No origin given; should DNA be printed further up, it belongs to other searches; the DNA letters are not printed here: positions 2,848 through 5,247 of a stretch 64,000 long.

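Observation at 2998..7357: B12-binding radical SAM enzyme, DUF115/Maf-like protein and a 434-aa orphan inserted between Pse genes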

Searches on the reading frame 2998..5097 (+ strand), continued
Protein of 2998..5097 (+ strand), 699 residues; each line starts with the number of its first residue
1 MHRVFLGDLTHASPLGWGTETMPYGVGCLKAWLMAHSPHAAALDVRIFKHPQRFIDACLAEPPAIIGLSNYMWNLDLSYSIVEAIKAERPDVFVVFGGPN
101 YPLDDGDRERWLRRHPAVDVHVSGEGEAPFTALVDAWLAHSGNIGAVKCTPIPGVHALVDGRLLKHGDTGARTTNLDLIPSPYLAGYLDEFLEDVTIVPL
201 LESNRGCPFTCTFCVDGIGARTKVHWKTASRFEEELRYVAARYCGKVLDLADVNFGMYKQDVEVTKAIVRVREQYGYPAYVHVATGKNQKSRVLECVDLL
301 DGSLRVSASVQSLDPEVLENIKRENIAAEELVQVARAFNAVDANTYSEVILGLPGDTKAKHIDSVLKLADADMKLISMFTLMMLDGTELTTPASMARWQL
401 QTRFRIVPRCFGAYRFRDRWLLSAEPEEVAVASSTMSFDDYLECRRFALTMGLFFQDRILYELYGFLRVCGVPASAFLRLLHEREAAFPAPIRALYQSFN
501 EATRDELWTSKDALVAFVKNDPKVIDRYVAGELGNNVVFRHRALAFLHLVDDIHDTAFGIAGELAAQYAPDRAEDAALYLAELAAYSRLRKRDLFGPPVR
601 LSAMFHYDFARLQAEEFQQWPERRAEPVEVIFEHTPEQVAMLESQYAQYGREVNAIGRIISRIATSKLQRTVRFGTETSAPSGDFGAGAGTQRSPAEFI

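Call 37: search_solved_structures(query=window:2998-5097:+, max_evalue=0.01, show_alignments=1)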
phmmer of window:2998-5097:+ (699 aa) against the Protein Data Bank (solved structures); distinct sequences matched with E-value up to 0.01: 2.
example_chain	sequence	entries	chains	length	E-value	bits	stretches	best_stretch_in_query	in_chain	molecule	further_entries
7kdx_A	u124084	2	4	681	8e-42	146.7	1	26-409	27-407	Methyltransferase TokK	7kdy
9n1b_A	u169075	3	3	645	6.7e-34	120.5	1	50-387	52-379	Radical SAM protein | Radical SAM enzyme CysS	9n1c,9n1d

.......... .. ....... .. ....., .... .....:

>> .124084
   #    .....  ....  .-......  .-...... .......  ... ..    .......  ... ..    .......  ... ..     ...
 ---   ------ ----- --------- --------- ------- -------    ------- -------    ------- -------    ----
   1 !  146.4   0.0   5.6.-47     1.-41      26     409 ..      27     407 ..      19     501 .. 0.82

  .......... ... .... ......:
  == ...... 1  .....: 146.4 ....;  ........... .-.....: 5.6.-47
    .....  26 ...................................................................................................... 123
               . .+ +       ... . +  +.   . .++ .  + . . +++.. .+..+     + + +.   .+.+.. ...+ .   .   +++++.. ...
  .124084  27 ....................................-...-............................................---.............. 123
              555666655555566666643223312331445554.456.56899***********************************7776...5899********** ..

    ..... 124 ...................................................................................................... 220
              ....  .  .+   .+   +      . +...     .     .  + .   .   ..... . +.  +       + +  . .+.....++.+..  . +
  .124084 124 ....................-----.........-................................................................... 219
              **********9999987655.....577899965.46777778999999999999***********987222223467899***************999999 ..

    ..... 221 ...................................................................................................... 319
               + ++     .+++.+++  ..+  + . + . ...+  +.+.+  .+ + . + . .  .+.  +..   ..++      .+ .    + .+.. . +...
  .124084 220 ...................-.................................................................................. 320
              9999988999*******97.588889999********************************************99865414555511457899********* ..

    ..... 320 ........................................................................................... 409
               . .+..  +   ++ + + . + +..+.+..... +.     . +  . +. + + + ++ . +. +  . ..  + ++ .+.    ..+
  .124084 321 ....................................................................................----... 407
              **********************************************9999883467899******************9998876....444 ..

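Call 55: find_encoding_contigs(protein=P0145, flank=8000, max_places=1)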
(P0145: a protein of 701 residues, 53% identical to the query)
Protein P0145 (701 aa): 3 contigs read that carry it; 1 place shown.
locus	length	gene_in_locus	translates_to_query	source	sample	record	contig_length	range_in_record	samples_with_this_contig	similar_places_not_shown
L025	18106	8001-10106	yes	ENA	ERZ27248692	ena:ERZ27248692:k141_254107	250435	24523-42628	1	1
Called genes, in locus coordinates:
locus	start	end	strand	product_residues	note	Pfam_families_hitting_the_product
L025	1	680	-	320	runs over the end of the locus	PF01073:3Beta_HSD, PF01370:Epimerase, PF05368:NmrA, PF16363:GDP_Man_Dehyd, PF07993:NAD_binding_4 (faint), PF13460:NAD_binding_10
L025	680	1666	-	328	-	PF01073:3Beta_HSD, PF01370:Epimerase, PF02719:Polysacc_synt_2 (faint), PF05368:NmrA, PF13460:NAD_binding_10, PF16363:GDP_Man_Dehyd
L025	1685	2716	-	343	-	PF00288:GHMP_kinases_N, PF08544:GHMP_kinases_C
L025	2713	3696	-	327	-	PF02779:Transket_pyr, PF02780:Transketolase_C, PF17147:PFOR_II (weak)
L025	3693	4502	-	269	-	PF00456:Transketolase_N, PF13292:DXP_synthase_N (weak), PF00676:E1_dh, PF02775:TPP_enzyme_C (weak)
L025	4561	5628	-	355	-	PF02779:Transket_pyr, PF02780:Transketolase_C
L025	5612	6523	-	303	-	PF00676:E1_dh, PF13292:DXP_synthase_N (weak)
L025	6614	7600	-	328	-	PF01370:Epimerase, PF04321:RmlD_sub_bind, PF16363:GDP_Man_Dehyd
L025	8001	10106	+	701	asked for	PF02310:B12-binding, PF04055:Radical_SAM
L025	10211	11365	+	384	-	PF13579:Glyco_trans_4_4 (weak), PF13439:Glyco_transf_4, PF00534:Glycos_transf_1, PF13692:Glyco_trans_1_4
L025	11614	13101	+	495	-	-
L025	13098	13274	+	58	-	-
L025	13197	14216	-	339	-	PF01073:3Beta_HSD, PF01370:Epimerase, PF02719:Polysacc_synt_2 (weak), PF04321:RmlD_sub_bind, PF05368:NmrA (weak), PF16363:GDP_Man_Dehyd, PF13460:NAD_binding_10, PF07993:NAD_binding_4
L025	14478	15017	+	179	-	PF02397:Bac_transf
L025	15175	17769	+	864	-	PF13196:DUF4012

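Call 56: find_encoding_contigs(protein=P0166, flank=8000, max_places=1)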
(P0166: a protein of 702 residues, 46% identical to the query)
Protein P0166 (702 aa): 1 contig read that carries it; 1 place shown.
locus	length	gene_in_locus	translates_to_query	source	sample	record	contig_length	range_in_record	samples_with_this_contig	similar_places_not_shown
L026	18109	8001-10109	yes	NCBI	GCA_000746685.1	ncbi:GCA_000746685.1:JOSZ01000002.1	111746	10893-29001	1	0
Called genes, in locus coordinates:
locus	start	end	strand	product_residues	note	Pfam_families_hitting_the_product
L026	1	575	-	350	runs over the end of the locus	PF13641:Glyco_tranf_2_3, PF00535:Glycos_transf_2, PF10111:Glyco_tranf_2_2 (weak)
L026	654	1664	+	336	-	PF00288:GHMP_kinases_N, PF08544:GHMP_kinases_C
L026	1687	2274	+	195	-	PF13580:SIS_2, PF01380:SIS (weak)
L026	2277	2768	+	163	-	PF00702:Hydrolase, PF08645:PNK3P, PF13419:HAD_2, PF13242:Hydrolase_like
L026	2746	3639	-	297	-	PF01370:Epimerase, PF04321:RmlD_sub_bind, PF02719:Polysacc_synt_2, PF16363:GDP_Man_Dehyd, PF01073:3Beta_HSD (weak)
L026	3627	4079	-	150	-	PF05523:FdtA, PF14667:Polysacc_synt_C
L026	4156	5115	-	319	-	PF00483:NTP_transferase, PF12804:NTP_transf_3, PF25084:LbH_EIF2B (weak), PF00132:Hexapep (faint), PF25087:GMPPB_C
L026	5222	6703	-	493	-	PF02348:CTP_transf_3, PF00106:adh_short, PF01370:Epimerase, PF08659:KR, PF13561:adh_short_C2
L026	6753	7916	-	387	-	PF01041:DegT_DnrJ_EryC1, PF01053:Cys_Met_Meta_PP (weak), PF01212:Beta_elim_lyase (weak)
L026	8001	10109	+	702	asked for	PF02310:B12-binding, PF04055:Radical_SAM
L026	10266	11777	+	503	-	PF05159:Capsule_synth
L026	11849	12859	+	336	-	PF00106:adh_short, PF04321:RmlD_sub_bind, PF08659:KR, PF01073:3Beta_HSD, PF01370:Epimerase, PF02719:Polysacc_synt_2, PF13460:NAD_binding_10, PF16363:GDP_Man_Dehyd, +3 more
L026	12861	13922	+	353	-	PF03102:NeuB, PF08666:SAF (weak)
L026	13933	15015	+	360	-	PF00155:Aminotran_1_2 (weak), PF01041:DegT_DnrJ_EryC1, PF01053:Cys_Met_Meta_PP (weak), PF01212:Beta_elim_lyase (weak), PF05889:SepSecS (weak)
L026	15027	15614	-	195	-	PF00551:Formyl_trans_N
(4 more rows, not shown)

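Call 58: find_related_loci(query=A4, collection=metagenome_contigs, flank=10000)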
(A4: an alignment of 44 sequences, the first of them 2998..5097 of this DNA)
Query A4 (699 aa) in metagenome_contigs; peptide patterns used: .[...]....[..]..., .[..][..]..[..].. (x = any residue, [..] = any of these).
600 stretches matched a pattern (row limit reached: there are more); 541 encode a relative of the query (tblastn E <= 1e-3); the best 80 are kept; 80 distinct loci.
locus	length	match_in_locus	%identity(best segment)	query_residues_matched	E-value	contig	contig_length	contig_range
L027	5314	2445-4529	53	4-698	0e+0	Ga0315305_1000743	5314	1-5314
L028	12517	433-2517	52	4-698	0e+0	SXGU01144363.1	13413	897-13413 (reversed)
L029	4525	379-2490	48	4-699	0e+0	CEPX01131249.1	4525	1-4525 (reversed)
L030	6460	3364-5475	48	4-699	0e+0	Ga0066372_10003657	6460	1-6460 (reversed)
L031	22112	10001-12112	49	4-699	0e+0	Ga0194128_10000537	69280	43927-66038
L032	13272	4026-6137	48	4-699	0e+0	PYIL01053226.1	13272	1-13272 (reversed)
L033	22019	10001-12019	47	4-677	0e+0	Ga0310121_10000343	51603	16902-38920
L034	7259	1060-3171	47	4-699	0e+0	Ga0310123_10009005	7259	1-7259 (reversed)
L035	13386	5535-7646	47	4-699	0e+0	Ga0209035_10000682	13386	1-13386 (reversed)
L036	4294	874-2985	46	4-699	0e+0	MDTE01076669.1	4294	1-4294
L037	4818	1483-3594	45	4-699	0e+0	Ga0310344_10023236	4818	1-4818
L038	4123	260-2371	47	4-699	0e+0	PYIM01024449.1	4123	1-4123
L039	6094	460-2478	46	4-677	0e+0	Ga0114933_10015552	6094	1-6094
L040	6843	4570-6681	45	4-699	0e+0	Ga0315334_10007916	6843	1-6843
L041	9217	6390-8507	45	2-699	0e+0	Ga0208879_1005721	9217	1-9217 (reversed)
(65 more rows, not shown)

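Call 68: search_solved_structures(query=A4, max_evalue=0.01, show_alignments=0)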
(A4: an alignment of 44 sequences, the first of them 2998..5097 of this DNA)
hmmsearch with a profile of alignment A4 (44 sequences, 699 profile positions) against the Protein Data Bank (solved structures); distinct sequences matched with E-value up to 0.01: 5.
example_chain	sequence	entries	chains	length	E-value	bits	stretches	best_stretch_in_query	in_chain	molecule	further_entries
9n1b_A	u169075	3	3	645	4.5e-55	190.3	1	39-396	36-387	Radical SAM protein | Radical SAM enzyme CysS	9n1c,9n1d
7kdx_A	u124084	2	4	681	9e-55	189.3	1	56-469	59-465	Methyltransferase TokK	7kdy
6iad_A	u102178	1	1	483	0.0049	18.3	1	303-400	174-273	Histone acetyltransferase, ELP3 family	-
6iaz_A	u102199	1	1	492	0.0051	18.3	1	303-400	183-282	Histone acetyltransferase, ELP3 family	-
6ia8_A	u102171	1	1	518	0.0055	18.2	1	303-400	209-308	Histone acetyltransferase, ELP3 family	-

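Call 84: search_dna_similar(query=window:2998-5097:+, collection=plasmids, mode=protein, max_evalue=1e-20, max_rows=15)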
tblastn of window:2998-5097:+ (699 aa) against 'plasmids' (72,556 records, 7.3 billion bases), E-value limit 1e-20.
Records with a match: 14; places in all: 14; records where one place covers at least 80% of the query: 1.
Best place of each record, by identity: <60% 14.
By first word of the organism name: Sinorhizobium 6; Streptomyces 3; Azospirillum 2; Streptantibioticus 2; Tistrella 1.
By predicted mobility (MOB-suite, as given by PLSDB): conjugative 7; non-mobilizable 4; mobilizable 3.
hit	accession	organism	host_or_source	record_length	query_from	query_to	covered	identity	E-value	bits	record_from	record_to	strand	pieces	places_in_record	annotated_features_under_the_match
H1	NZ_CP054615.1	Azospirillum oryzae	cell culture,soil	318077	3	670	96%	36.7%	2e-132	439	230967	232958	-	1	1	radical SAM protein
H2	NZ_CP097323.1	Streptomyces sp. RerS4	root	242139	20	505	70%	28.0%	3e-33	145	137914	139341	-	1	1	KedN5 family methylcobalamin-dependent radical SAM C-methyltransferase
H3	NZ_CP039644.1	Azospirillum sp. TSA2s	Soil,rice paddy soil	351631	18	481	66%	28.4%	1e-50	199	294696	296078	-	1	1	radical SAM protein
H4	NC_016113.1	Streptantibioticus cattleyicolor NRRL 8057 = DSM 46488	-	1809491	22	483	66%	28.5%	2e-37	158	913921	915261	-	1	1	none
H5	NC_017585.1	Streptantibioticus cattleyicolor NRRL 8057 = DSM 46488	-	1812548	22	483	66%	28.5%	2e-37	158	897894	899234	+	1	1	none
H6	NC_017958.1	Tistrella mobilis KA081020-065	-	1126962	20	390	53%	29.6%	2e-34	149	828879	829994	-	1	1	record has no annotation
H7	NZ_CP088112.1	Sinorhizobium medicae WSM1115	cell culture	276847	22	385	52%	28.4%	2e-31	139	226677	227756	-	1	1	cobalamin-dependent protein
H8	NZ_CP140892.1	Sinorhizobium medicae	Medicago lupulina,whole organism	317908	22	385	52%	28.4%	2e-31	139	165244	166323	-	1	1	cobalamin-dependent protein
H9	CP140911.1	Sinorhizobium medicae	Medicago lupulina,whole organism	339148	22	385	52%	28.4%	2e-31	139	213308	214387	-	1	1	hypothetical protein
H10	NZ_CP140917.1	Sinorhizobium medicae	Medicago lupulina,whole organism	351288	22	385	52%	28.4%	2e-31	139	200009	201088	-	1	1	cobalamin-dependent protein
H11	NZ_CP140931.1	Sinorhizobium medicae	Medicago lupulina,whole organism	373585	22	385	52%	28.4%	2e-31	139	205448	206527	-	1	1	cobalamin-dependent protein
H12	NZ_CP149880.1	Sinorhizobium medicae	Medicago sativa,Cell Culture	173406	22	385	52%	28.4%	2e-31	139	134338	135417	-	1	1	cobalamin-dependent protein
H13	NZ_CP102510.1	Streptomyces sp. NBC_00162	bacterial isolate,soil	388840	59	405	50%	28.9%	9e-39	162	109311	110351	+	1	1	radical SAM protein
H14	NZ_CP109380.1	Streptomyces sp. NBC_01546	-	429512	59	405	50%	28.9%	1e-38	162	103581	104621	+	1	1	radical SAM protein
